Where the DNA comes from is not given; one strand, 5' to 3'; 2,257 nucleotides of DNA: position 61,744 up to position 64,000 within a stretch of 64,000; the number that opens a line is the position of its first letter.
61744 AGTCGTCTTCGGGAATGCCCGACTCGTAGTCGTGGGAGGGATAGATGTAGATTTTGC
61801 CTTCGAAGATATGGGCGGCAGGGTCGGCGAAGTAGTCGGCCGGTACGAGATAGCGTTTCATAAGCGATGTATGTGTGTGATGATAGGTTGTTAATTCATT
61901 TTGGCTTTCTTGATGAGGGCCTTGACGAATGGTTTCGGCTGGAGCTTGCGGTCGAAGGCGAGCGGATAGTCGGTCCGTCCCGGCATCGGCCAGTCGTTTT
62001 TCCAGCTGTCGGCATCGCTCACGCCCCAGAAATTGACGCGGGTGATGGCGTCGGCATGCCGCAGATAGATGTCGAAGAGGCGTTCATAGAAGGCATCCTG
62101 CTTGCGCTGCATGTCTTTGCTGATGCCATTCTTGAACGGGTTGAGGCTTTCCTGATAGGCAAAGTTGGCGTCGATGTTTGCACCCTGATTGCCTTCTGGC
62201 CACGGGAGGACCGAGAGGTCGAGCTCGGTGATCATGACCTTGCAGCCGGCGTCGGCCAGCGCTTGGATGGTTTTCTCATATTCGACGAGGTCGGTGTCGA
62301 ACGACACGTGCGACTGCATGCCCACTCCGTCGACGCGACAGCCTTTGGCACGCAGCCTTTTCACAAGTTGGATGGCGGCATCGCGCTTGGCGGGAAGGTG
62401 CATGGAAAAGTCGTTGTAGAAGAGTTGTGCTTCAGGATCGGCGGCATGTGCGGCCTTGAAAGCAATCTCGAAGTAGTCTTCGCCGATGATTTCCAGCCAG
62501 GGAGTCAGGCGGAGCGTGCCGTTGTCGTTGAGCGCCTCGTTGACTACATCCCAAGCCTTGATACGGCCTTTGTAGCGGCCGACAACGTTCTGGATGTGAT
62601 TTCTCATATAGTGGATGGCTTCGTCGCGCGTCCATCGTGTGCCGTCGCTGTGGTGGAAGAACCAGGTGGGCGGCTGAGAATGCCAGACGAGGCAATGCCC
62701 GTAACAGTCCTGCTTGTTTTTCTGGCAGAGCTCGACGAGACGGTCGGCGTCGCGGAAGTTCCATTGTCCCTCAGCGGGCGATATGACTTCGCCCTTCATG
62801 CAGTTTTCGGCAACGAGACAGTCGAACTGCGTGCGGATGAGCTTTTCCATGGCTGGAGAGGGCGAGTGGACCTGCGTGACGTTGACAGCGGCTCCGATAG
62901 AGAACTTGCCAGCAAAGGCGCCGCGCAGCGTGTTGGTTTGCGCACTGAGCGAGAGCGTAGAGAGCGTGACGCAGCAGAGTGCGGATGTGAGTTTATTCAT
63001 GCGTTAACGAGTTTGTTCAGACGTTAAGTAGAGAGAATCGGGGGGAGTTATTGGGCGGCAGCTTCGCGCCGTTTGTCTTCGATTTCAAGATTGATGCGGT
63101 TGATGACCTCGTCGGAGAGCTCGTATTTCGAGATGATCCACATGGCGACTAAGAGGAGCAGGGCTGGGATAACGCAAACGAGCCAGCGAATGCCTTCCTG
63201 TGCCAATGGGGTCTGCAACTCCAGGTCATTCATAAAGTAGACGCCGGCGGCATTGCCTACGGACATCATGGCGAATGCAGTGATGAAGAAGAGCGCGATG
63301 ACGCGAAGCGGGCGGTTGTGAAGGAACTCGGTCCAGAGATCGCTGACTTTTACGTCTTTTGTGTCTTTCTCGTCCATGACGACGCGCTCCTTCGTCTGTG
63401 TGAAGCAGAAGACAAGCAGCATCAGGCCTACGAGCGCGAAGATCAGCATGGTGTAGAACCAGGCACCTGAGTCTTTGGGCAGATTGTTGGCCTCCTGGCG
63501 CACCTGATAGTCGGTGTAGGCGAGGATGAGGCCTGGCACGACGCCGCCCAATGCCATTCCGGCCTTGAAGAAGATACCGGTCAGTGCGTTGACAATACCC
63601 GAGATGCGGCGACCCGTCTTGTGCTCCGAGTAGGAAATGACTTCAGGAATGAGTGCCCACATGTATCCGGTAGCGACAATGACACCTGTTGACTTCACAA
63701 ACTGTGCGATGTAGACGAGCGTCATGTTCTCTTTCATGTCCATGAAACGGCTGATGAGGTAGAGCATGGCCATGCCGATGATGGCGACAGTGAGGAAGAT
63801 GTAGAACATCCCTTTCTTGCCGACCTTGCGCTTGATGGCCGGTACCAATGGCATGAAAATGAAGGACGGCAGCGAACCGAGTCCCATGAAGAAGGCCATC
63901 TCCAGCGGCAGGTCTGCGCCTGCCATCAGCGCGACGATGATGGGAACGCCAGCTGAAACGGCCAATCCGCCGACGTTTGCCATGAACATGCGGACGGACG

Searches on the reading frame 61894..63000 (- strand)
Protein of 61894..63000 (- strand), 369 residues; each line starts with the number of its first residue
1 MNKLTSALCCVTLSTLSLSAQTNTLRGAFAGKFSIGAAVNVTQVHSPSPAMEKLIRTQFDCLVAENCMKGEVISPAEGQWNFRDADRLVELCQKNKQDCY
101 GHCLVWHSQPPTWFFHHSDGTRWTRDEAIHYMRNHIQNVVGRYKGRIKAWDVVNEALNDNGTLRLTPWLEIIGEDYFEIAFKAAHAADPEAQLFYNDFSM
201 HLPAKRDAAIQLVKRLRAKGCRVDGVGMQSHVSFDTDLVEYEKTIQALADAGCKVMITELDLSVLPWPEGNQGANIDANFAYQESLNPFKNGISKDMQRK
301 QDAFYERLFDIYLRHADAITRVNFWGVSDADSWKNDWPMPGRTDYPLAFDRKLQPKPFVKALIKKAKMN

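Call 47: search_protein_families(library=pfam, proteins=[window:61894-63000:-], max_evalue=0.00001)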
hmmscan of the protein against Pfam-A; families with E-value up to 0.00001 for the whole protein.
window:61894-63000:- (369 aa): 1 family
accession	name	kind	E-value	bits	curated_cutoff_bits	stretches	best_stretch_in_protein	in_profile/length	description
PF00331.26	Glyco_hydro_10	-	1.6e-92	310.5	22.1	1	25-363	2-309/311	Glycosyl hydrolase family 10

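Call 69: find_encoding_contigs(protein=window:61894-63000:-, flank=10000, max_places=6)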
Protein window:61894-63000:- (369 aa): 2 contigs read that carry it; 2 places shown.
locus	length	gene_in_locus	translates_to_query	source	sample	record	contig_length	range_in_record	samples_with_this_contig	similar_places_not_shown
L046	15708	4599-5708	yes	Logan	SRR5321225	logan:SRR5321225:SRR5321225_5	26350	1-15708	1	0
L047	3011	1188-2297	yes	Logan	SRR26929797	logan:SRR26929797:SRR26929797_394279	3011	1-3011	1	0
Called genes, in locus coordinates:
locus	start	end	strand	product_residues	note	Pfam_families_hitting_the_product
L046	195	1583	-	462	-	PF01145:Band_7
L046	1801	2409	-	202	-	-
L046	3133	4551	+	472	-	PF07690:MFS_1 (weak), PF13347:MFS_2, PF07690:MFS_1, PF13347:MFS_2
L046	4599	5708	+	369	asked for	PF00331:Glyco_hydro_10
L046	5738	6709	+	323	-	PF04616:Glyco_hydro_43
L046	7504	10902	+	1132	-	-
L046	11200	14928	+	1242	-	PF00150:Cellulase, PF04616:Glyco_hydro_43, PF17851:GH43_C2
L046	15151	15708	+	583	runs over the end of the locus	PF04616:Glyco_hydro_43, PF17851:GH43_C2, PF07081:DUF1349 (weak)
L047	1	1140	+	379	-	?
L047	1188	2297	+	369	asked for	PF00331:Glyco_hydro_10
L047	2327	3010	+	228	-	?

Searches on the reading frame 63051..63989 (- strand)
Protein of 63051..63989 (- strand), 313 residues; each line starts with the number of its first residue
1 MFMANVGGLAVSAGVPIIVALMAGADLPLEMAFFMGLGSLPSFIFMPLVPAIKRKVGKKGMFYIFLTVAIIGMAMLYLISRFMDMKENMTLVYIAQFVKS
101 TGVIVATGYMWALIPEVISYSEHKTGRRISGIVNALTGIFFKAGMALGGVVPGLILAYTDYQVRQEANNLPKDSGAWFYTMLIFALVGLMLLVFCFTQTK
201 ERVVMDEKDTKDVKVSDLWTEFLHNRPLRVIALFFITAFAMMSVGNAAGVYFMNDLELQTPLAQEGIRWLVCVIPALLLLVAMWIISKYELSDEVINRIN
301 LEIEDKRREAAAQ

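Call 25: find_encoding_contigs(protein=window:63051-63989:-, flank=10000, max_places=10)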
Protein window:63051-63989:- (313 aa): no gene with exactly this product is on record in the collection.

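Call 47: search_protein_families(library=pfam, proteins=[window:63051-63989:-], max_evalue=0.00001)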
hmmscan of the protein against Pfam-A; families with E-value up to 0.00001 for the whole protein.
window:63051-63989:- (313 aa): 2 families
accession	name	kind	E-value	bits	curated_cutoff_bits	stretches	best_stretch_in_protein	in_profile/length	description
PF13347.12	MFS_2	-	1.9e-47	162.3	27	2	29-166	259-391/427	MFS/sugar transport protein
PF07690.21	MFS_1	-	2.1e-14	53.7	33.4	1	130-288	119-264/347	Major Facilitator Superfamily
